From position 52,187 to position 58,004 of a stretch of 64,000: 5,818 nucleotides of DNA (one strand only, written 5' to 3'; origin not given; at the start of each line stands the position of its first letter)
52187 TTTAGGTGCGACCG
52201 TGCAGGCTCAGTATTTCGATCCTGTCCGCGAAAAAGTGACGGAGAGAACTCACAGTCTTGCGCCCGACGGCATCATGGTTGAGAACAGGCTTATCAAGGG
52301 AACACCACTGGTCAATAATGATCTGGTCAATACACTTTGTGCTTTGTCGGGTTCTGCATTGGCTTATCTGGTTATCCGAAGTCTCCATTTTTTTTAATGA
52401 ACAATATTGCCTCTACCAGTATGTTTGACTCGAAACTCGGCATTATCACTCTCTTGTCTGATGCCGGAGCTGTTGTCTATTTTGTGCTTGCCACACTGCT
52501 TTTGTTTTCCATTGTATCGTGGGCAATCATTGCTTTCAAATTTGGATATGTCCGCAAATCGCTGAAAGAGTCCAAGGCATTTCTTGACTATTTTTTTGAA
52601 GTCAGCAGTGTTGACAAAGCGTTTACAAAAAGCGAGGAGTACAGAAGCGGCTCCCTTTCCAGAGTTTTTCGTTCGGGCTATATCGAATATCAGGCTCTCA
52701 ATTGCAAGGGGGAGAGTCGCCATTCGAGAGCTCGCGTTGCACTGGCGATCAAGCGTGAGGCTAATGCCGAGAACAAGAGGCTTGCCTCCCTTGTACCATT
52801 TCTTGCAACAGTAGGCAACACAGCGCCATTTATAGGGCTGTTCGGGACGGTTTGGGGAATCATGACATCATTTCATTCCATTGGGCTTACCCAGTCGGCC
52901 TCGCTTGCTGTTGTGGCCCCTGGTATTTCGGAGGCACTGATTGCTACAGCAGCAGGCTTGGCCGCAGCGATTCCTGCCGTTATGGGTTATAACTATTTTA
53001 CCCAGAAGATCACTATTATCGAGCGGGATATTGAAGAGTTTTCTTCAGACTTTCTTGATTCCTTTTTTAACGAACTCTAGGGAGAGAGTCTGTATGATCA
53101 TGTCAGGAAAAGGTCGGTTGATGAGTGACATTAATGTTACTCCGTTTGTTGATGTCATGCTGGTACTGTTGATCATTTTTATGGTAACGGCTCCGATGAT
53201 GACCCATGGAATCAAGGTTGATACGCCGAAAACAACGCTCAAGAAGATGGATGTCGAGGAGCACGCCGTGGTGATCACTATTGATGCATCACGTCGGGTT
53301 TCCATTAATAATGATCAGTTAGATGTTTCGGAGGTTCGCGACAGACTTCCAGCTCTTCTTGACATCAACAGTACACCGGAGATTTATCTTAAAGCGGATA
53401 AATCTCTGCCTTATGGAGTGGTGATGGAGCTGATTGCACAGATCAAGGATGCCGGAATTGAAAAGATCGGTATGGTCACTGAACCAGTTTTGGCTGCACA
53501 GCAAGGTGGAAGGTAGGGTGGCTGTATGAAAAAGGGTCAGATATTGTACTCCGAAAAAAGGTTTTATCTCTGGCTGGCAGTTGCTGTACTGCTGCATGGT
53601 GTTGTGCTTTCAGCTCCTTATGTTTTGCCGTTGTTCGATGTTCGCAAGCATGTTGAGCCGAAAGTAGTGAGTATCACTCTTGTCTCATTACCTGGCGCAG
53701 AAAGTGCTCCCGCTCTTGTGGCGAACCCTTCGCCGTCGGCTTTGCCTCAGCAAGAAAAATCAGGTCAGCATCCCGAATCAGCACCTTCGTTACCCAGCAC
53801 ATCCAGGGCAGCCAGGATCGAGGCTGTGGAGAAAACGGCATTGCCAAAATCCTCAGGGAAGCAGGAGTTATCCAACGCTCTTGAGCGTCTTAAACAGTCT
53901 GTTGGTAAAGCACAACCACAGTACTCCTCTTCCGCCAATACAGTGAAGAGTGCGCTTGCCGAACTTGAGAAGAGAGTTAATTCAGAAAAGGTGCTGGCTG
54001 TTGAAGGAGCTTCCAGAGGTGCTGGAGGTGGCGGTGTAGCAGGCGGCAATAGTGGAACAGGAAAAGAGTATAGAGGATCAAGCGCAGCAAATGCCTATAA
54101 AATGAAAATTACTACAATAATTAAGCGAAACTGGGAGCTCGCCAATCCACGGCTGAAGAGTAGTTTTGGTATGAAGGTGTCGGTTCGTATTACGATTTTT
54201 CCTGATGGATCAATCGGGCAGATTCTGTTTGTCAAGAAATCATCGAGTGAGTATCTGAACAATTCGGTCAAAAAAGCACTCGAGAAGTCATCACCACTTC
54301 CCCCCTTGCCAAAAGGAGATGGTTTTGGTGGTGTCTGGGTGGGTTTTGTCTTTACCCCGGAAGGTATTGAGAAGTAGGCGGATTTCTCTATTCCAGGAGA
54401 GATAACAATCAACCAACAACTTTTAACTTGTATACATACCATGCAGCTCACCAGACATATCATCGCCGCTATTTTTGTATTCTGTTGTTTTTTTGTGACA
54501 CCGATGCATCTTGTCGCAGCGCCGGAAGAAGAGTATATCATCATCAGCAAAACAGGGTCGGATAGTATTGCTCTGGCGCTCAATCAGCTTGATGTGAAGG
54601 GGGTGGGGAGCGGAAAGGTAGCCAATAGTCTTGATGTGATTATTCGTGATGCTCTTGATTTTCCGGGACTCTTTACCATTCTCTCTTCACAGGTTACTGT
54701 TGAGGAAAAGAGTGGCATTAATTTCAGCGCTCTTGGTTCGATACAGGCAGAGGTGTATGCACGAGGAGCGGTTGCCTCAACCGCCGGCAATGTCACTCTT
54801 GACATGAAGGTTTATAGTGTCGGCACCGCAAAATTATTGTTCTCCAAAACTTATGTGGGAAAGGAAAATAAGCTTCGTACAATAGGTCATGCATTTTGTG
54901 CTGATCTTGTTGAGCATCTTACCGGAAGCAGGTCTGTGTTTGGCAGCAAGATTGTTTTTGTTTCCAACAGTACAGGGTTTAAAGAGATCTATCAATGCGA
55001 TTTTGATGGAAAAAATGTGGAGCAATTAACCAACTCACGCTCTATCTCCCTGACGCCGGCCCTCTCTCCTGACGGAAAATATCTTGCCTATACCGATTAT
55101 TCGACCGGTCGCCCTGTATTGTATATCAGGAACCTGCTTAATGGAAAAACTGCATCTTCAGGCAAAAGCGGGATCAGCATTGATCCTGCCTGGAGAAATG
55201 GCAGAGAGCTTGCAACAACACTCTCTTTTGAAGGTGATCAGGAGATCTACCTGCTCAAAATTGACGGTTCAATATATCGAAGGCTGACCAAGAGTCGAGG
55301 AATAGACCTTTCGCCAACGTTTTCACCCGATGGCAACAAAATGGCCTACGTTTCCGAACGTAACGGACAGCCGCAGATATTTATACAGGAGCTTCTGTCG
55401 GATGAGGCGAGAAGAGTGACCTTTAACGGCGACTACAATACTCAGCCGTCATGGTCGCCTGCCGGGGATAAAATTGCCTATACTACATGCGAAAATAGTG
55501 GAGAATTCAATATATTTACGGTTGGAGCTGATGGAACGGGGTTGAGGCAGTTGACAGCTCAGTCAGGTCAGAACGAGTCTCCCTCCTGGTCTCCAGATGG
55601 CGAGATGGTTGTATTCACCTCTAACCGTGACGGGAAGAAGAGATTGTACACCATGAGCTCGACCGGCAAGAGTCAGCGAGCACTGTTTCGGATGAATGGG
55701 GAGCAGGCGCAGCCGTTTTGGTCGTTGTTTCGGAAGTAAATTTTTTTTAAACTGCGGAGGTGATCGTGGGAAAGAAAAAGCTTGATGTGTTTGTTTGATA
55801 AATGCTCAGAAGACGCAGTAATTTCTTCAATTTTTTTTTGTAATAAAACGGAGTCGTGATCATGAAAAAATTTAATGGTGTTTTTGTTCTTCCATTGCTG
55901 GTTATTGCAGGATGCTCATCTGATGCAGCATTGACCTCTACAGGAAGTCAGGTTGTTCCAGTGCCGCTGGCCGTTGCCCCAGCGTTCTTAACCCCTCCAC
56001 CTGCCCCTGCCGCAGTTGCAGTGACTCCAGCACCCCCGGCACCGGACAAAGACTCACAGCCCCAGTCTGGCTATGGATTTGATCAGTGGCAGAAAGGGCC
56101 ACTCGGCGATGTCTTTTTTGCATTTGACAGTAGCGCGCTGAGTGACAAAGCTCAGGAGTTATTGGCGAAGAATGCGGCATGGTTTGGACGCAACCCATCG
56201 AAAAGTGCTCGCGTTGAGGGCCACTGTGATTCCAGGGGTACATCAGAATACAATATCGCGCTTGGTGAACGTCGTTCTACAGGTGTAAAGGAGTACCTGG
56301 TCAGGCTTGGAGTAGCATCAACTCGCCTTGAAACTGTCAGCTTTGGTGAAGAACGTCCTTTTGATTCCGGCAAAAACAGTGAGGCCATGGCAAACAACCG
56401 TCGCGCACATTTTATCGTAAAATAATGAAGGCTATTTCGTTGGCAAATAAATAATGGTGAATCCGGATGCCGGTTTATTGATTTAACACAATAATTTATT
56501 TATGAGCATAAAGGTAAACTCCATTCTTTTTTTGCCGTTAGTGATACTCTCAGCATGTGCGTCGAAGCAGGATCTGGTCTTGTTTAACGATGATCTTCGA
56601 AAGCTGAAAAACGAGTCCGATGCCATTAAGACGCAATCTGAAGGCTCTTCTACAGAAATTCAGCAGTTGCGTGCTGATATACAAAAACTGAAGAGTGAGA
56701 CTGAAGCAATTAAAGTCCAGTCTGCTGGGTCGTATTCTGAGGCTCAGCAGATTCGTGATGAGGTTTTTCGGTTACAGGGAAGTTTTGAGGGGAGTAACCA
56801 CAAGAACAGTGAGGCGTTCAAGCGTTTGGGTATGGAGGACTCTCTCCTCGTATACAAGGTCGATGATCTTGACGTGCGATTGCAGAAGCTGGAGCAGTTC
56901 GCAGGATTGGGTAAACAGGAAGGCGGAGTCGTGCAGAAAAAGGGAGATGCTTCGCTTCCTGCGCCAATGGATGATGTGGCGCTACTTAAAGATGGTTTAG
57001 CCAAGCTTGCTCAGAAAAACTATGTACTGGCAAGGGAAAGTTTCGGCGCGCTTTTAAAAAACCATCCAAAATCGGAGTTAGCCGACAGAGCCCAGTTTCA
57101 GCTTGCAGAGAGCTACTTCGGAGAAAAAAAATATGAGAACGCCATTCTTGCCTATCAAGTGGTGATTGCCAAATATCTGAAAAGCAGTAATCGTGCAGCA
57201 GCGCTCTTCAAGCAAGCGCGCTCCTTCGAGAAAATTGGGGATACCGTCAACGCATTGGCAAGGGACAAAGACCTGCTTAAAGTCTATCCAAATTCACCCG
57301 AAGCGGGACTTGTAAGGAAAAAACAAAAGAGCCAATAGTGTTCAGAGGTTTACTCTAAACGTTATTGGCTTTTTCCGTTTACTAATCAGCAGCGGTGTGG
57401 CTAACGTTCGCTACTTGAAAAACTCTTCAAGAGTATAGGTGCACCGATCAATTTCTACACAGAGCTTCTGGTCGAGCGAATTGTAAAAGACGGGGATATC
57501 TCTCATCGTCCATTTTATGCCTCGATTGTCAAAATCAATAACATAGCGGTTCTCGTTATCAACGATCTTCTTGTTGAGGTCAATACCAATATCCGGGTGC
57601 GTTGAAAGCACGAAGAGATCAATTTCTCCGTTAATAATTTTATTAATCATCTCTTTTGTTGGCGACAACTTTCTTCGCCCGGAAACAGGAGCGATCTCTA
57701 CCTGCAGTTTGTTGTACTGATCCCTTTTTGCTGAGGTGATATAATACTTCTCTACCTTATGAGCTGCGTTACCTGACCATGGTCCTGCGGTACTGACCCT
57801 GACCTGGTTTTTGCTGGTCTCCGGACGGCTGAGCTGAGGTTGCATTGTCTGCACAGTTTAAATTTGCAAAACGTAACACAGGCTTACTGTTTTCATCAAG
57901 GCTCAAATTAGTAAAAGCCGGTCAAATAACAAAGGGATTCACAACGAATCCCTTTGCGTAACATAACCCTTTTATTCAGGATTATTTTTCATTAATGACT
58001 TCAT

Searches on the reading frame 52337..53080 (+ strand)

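Call 26: search_protein_families(library=pfam, proteins=[window:52337-53080:+], max_evalue=0.00001)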
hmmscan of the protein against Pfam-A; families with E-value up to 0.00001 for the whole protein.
window:52337-53080:+ (247 aa): 1 family
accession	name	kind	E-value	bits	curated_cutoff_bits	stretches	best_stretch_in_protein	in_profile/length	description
PF01618.21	MotA_ExbB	-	4.5e-35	120.6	22.9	1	109-233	8-126/127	MotA/TolQ/ExbB proton channel family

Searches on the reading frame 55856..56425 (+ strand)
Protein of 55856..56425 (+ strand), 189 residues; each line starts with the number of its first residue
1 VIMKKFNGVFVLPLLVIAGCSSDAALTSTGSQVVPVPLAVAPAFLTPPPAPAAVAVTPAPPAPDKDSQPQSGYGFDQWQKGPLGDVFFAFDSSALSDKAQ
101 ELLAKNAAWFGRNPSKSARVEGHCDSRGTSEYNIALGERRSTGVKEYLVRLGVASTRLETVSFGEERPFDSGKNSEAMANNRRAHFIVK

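Call 26: search_protein_families(library=pfam, proteins=[window:55856-56425:+], max_evalue=0.00001)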
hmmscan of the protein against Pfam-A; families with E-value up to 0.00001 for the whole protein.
window:55856-56425:+ (189 aa): 1 family
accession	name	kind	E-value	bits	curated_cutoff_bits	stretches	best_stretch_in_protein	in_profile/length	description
PF00691.25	OmpA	-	4.8e-21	75.4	27.2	1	87-182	1-98/98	OmpA family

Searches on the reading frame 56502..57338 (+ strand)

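Call 26: search_protein_families(library=pfam, proteins=[window:56502-57338:+], max_evalue=0.00001)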
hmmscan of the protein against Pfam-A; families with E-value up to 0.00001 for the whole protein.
window:56502-57338:+ (278 aa): 3 families
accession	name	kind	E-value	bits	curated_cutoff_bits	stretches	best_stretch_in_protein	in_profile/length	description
PF13174.12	TPR_6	-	2.8e-14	53.1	26.3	0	197-225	2-30/33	Tetratricopeptide repeat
PF13525.12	YfiO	-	8.7e-09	35.9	25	1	158-265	5-123/203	Outer membrane lipoprotein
PF13432.12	TPR_16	-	7.5e-06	26.7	32.7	0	165-223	4-59/65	Tetratricopeptide repeat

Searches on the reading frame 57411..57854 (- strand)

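Call 26: search_protein_families(library=pfam, proteins=[window:57411-57854:-], max_evalue=0.00001)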
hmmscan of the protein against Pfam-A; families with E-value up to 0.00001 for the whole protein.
window:57411-57854:- (147 aa): 1 family
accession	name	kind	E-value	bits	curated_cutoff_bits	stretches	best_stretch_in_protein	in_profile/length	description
PF10657.14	RC-P840_PscD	-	1.2e-82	275.8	23.5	1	4-147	1-144/144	Photosystem P840 reaction centre protein PscD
